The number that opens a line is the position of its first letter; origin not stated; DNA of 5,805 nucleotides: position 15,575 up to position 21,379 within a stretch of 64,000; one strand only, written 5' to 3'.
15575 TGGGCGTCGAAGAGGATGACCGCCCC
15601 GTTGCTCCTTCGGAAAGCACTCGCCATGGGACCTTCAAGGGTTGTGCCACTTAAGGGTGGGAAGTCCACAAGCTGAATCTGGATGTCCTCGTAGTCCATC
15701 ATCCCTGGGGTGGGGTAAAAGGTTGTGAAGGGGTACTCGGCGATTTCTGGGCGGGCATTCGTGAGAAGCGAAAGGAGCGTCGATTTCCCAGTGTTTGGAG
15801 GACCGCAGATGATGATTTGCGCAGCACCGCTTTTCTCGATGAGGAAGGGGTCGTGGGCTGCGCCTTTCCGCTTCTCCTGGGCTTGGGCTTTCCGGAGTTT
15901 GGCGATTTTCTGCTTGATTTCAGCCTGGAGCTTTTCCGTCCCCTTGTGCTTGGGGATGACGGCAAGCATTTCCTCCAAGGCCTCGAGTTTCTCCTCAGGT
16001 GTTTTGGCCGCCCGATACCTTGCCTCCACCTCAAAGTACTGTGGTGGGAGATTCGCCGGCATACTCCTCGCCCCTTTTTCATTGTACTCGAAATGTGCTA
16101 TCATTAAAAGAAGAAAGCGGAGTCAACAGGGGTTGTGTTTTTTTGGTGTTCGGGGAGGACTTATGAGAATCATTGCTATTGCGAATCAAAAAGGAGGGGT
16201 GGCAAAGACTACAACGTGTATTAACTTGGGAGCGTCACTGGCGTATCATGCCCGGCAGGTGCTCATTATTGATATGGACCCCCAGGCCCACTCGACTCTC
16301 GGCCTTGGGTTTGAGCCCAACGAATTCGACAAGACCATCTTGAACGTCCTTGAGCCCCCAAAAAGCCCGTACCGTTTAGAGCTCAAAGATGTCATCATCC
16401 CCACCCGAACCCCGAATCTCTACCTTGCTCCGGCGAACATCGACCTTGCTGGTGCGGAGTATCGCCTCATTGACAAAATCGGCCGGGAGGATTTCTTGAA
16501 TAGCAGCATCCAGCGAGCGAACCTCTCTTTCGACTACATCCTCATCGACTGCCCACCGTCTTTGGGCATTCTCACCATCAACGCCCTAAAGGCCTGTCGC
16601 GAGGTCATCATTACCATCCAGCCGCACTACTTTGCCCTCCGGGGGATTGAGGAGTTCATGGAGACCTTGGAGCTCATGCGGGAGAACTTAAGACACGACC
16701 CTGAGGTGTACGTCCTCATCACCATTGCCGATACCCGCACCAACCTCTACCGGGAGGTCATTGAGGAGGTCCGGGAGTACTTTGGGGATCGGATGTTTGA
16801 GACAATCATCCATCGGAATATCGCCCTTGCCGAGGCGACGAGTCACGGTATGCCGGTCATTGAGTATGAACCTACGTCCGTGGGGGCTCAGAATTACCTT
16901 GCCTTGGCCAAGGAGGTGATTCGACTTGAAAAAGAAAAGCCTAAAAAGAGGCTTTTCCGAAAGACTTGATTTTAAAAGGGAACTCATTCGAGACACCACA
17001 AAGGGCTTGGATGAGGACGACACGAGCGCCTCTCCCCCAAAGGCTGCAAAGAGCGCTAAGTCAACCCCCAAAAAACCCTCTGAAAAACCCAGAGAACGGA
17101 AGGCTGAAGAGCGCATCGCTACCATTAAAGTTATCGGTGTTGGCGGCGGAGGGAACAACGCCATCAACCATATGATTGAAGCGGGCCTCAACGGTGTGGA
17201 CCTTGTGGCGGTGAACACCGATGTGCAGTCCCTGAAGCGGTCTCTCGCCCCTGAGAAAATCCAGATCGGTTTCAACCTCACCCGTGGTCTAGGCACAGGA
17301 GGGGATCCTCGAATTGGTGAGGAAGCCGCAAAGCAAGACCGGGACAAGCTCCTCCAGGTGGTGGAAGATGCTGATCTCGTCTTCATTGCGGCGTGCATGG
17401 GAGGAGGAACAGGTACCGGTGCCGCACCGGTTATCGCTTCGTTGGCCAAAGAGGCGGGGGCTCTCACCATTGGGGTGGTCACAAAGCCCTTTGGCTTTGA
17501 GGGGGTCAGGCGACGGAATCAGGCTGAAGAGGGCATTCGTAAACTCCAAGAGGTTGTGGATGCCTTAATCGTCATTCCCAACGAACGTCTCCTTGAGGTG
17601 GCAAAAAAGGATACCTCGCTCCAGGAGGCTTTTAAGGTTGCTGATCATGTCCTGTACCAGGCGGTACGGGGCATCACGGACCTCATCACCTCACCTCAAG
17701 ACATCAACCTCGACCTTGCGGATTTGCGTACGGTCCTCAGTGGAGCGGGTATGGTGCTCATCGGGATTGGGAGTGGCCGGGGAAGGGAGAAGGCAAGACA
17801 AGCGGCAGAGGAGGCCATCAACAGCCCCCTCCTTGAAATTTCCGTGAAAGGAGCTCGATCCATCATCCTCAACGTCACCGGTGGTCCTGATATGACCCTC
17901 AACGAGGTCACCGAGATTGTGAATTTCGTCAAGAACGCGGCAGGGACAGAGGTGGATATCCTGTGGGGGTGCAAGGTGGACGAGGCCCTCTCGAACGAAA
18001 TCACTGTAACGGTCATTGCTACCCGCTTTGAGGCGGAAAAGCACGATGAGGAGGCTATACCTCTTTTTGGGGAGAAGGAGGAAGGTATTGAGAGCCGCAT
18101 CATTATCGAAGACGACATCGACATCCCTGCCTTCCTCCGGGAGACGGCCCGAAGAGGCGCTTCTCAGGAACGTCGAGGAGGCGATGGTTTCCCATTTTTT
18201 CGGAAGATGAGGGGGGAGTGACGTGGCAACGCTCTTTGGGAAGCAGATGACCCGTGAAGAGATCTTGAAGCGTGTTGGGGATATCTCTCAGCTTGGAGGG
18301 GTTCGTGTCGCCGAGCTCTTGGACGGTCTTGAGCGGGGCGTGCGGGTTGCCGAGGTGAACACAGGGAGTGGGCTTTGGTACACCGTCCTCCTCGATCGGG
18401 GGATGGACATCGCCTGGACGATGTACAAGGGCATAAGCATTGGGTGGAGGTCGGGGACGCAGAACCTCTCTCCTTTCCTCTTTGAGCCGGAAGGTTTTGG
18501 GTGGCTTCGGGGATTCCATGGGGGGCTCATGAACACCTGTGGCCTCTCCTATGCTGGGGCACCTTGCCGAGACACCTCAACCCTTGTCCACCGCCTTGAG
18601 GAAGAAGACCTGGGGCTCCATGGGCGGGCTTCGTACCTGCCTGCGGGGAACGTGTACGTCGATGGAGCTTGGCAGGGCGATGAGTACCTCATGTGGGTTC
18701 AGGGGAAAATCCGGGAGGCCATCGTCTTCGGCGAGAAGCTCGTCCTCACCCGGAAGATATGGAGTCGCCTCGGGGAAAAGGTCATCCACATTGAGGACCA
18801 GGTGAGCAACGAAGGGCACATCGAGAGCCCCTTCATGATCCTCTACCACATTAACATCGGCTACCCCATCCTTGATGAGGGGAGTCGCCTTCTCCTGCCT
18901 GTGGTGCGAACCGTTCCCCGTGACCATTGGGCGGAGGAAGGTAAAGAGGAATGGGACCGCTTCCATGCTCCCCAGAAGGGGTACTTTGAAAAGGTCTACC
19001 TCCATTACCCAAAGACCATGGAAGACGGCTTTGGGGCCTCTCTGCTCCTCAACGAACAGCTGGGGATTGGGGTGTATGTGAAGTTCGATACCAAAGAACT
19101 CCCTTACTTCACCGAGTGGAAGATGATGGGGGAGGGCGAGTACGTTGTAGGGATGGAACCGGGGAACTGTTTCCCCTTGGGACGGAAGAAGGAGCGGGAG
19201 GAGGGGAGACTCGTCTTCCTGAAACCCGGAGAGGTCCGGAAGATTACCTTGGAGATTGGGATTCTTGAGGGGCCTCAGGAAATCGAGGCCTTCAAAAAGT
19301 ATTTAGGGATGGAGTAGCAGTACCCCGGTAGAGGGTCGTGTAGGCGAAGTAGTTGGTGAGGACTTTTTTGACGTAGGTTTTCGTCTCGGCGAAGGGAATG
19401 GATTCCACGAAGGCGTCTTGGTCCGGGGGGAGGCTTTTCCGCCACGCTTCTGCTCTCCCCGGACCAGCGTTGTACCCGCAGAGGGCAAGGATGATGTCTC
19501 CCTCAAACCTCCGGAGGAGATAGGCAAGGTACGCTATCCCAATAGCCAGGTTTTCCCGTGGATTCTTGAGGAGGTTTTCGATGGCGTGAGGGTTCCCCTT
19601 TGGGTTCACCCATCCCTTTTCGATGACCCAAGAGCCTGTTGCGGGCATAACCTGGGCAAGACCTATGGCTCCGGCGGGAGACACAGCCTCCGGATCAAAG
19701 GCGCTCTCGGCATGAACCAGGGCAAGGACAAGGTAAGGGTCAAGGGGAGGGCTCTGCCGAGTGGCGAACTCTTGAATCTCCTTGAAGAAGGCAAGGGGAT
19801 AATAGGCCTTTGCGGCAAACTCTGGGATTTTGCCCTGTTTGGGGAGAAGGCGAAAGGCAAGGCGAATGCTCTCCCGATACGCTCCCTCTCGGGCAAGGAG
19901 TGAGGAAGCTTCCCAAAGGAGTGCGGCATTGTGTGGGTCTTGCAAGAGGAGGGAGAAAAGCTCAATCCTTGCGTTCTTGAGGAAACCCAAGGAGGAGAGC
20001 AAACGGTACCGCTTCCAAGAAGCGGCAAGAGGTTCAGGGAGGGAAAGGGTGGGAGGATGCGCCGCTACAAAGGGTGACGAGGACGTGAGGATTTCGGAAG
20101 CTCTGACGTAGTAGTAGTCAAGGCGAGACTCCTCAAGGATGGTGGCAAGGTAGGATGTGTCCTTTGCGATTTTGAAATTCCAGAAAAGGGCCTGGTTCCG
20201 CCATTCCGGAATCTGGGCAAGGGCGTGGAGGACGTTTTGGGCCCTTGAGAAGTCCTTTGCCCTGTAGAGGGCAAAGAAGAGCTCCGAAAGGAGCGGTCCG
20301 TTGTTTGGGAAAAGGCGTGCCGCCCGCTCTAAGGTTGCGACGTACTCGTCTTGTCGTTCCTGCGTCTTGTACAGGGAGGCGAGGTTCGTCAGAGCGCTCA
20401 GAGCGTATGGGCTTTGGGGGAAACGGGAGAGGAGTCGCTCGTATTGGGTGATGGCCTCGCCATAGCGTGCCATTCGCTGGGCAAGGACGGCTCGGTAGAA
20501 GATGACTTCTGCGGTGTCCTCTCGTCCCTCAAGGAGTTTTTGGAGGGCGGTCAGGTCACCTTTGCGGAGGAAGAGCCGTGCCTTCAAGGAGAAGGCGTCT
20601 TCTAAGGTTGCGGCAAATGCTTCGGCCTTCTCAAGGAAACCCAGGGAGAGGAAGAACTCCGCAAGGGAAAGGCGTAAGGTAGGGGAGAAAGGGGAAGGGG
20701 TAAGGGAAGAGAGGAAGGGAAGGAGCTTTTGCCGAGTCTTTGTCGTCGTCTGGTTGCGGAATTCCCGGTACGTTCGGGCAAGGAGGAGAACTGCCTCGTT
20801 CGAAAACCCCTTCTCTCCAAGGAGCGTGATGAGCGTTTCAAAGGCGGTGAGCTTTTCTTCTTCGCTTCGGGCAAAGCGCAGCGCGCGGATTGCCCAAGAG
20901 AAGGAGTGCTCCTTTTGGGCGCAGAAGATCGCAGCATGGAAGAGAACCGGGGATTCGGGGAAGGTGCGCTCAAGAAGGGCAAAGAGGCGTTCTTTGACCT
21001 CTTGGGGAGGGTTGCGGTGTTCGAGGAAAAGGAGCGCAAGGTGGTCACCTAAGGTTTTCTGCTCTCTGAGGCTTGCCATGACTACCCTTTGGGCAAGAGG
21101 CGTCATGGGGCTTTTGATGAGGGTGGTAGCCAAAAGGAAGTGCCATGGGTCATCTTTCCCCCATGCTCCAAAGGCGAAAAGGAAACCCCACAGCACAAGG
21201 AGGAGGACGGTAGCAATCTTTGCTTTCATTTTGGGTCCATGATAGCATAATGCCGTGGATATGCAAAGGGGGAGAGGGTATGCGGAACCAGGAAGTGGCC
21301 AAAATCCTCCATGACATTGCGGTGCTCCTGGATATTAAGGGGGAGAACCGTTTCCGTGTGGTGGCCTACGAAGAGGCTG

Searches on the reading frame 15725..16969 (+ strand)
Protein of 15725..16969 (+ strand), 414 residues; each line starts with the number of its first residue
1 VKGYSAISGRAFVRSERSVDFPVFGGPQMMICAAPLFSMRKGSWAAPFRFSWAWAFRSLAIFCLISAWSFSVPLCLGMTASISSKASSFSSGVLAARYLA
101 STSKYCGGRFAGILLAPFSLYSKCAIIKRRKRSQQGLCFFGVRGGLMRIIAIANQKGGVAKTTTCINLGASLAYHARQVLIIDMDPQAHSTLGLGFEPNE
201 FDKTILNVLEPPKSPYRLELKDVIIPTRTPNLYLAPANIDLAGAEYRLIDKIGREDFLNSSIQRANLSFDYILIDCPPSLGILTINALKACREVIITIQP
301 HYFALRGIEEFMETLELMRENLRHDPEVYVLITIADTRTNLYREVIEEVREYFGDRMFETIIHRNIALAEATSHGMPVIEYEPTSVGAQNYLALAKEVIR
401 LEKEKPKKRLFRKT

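Call 9: search_protein_families(library=pfam, proteins=[window:15725-16969:+], max_evalue=0.0001)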
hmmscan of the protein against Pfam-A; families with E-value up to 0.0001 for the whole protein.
window:15725-16969:+ (414 aa): 6 families
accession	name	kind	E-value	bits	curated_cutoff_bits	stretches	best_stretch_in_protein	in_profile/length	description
PF13614.12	AAA_31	-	2.6e-54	184.3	27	1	147-324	1-173/177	AAA domain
PF01656.29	CbiA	-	1.1e-19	71.1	25.4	1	150-378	1-125/125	CobQ/CobB/MinD/ParA nucleotide binding domain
PF06564.18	CBP_BcsQ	-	2.7e-13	50.4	21.3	1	147-396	1-231/234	Cellulose biosynthesis protein BcsQ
PF00142.24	Fer4_NifH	-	1.1e-09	38.7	25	1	150-225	3-75/271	4Fe-4S iron sulfur cluster binding proteins, NifH/frxC family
PF10609.15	ParA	-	1.3e-08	35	27.1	1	148-187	4-43/246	NUBPL iron-transfer P-loop NTPase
PF09140.17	MipZ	-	2.5e-06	27.4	20.7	0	149-189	2-42/262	ATPase MipZ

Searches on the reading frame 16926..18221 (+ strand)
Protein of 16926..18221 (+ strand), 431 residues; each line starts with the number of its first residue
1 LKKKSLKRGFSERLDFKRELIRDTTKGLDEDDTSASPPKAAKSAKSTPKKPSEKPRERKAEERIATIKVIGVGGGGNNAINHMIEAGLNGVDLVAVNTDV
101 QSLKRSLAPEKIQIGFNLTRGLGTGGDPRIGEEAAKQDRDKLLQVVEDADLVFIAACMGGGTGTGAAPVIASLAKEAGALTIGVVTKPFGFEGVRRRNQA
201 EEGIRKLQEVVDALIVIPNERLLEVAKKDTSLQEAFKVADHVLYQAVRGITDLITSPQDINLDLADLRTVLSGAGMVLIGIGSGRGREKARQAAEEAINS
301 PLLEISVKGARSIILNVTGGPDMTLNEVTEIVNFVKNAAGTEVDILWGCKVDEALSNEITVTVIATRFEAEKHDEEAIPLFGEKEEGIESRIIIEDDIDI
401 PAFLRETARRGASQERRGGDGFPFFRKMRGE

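Call 9: search_protein_families(library=pfam, proteins=[window:16926-18221:+], max_evalue=0.0001)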
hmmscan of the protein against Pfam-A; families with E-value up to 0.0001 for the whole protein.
window:16926-18221:+ (431 aa): 2 families
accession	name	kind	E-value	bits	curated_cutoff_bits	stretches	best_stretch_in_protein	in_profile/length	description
PF00091.31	Tubulin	-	1.5e-49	169.3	33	1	67-226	2-189/190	Tubulin/FtsZ family, GTPase domain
PF12327.13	FtsZ_C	-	2.5e-29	101.8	27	1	275-368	1-94/95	FtsZ family, C-terminal domain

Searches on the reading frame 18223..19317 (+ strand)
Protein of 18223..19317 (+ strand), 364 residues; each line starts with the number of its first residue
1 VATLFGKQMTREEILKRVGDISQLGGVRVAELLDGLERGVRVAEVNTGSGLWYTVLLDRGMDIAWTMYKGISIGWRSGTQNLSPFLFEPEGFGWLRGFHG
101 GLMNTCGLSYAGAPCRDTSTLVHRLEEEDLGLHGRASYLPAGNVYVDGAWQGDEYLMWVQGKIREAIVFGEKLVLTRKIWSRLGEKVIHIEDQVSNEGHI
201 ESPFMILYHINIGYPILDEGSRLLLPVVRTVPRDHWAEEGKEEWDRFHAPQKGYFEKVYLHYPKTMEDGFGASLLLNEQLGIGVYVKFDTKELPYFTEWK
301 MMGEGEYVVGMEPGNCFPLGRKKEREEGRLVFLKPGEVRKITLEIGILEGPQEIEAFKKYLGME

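Call 9: search_protein_families(library=pfam, proteins=[window:18223-19317:+], max_evalue=0.0001)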
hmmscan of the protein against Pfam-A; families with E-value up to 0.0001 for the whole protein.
window:18223-19317:+ (364 aa): 1 family
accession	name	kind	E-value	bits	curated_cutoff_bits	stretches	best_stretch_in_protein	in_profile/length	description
PF14486.12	DUF4432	-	1.4e-105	352.8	32.5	1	38-347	2-304/304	Domain of unknown function (DUF4432)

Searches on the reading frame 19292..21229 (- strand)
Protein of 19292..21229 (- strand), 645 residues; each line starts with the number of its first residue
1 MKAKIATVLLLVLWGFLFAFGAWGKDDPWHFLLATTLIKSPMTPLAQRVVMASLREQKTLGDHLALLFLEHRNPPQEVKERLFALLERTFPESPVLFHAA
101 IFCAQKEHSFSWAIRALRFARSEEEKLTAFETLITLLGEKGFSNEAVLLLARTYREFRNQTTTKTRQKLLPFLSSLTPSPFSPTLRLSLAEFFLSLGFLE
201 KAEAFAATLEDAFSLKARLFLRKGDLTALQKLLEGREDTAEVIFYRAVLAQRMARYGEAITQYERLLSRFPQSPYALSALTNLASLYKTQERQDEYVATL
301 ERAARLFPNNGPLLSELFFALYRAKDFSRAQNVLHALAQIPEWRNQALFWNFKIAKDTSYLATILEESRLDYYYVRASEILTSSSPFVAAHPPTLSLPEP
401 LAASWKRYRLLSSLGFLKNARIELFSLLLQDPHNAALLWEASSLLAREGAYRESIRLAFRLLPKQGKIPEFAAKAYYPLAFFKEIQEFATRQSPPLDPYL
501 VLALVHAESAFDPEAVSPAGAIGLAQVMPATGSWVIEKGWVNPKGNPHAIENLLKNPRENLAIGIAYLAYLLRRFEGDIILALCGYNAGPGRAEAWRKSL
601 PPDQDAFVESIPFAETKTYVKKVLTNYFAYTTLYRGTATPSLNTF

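Call 9: search_protein_families(library=pfam, proteins=[window:19292-21229:-], max_evalue=0.0001)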
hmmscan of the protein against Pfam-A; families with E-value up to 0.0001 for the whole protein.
window:19292-21229:- (645 aa): 6 families
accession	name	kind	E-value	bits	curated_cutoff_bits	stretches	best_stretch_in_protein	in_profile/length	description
PF01464.25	SLT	-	2.9e-23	82.1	21.3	1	492-599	8-107/117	Transglycosylase SLT domain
PF14559.12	TPR_19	-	8.9e-09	36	25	0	298-338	12-52/68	Tetratricopeptide repeat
PF13424.12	TPR_12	-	5e-06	27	30.1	1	245-307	8-75/77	Tetratricopeptide repeat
PF13174.12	TPR_6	-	6.1e-06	27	26.3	0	242-273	2-33/33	Tetratricopeptide repeat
PF13428.12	TPR_14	-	5.2e-05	24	23.5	0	243-280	4-41/44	Tetratricopeptide repeat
PF13181.12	TPR_8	-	9.1e-05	22.8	25.7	0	278-310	2-34/34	Tetratricopeptide repeat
